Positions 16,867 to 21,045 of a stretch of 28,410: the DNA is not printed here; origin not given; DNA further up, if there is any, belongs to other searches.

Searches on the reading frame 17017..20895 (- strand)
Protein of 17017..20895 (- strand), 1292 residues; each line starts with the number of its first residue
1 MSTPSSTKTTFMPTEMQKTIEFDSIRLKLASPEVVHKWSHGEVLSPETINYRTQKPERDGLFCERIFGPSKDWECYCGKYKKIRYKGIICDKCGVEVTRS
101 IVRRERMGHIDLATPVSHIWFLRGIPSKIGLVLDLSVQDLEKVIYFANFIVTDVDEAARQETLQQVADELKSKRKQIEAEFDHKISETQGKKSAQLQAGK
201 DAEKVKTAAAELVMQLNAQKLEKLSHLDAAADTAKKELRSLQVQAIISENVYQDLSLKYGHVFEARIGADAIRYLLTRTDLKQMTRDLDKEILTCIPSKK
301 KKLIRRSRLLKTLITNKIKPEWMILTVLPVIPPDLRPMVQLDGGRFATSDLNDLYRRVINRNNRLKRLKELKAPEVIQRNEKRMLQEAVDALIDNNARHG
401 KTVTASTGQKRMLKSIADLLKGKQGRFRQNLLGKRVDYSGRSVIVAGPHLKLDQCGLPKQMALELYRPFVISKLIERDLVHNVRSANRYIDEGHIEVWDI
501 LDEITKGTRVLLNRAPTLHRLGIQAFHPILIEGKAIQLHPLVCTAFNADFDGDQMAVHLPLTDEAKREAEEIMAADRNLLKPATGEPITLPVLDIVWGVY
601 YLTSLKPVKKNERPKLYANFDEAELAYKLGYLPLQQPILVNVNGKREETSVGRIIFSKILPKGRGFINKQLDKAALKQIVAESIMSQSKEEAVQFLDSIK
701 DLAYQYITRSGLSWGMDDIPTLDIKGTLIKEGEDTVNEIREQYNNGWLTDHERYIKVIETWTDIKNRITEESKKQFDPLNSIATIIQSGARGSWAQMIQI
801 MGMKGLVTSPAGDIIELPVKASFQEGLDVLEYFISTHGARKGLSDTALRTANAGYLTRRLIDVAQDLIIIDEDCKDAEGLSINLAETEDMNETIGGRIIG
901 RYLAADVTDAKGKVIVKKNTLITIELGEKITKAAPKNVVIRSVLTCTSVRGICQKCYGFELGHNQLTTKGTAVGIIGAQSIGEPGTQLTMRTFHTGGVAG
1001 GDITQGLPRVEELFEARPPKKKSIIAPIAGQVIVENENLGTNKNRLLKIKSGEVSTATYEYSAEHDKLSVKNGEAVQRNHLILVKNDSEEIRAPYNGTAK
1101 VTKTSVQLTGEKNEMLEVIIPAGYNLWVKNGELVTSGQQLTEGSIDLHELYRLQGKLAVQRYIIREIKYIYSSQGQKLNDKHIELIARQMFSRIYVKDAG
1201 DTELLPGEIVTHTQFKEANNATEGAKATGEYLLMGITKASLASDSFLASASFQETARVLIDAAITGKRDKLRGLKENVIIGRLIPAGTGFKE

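Call 9: search_protein_families(library=pfam, proteins=[window:17017-20895:-], max_evalue=1)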
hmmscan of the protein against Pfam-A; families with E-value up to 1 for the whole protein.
window:17017-20895:- (1292 aa): 8 families
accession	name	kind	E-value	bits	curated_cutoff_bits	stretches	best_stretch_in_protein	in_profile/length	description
PF04997.17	RNA_pol_Rpb1_1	-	1.7e-76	258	39.7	1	21-431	3-312/312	RNA polymerase Rpb1, domain 1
PF04998.22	RNA_pol_Rpb1_5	-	3e-61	207.7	28.5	1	826-1241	1-264/267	RNA polymerase Rpb1, domain 5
PF00623.25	RNA_pol_Rpb1_2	-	1.9e-39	136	25.3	2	494-574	84-165/166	RNA polymerase Rpb1, domain 2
PF04983.23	RNA_pol_Rpb1_3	-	7.1e-23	81.7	28.9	1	578-719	1-162/162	RNA polymerase Rpb1, domain 3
PF05000.22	RNA_pol_Rpb1_4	-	1.2e-09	38.4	24.8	1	749-812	2-80/107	RNA polymerase Rpb1, domain 4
PF21668.3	RPOC_hybrid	-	0.0022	18.2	27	1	1090-1144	9-70/102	DNA-directed RNA polymerase subunit beta', hybrid domain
PF01333.25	Apocytochr_F_C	-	0.029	14.8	30.4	1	1102-1142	22-62/118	Apocytochrome F, C-terminal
PF16113.10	ECH_2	-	0.08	12.9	27.2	1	110-244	127-260/335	Enoyl-CoA hydratase/isomerase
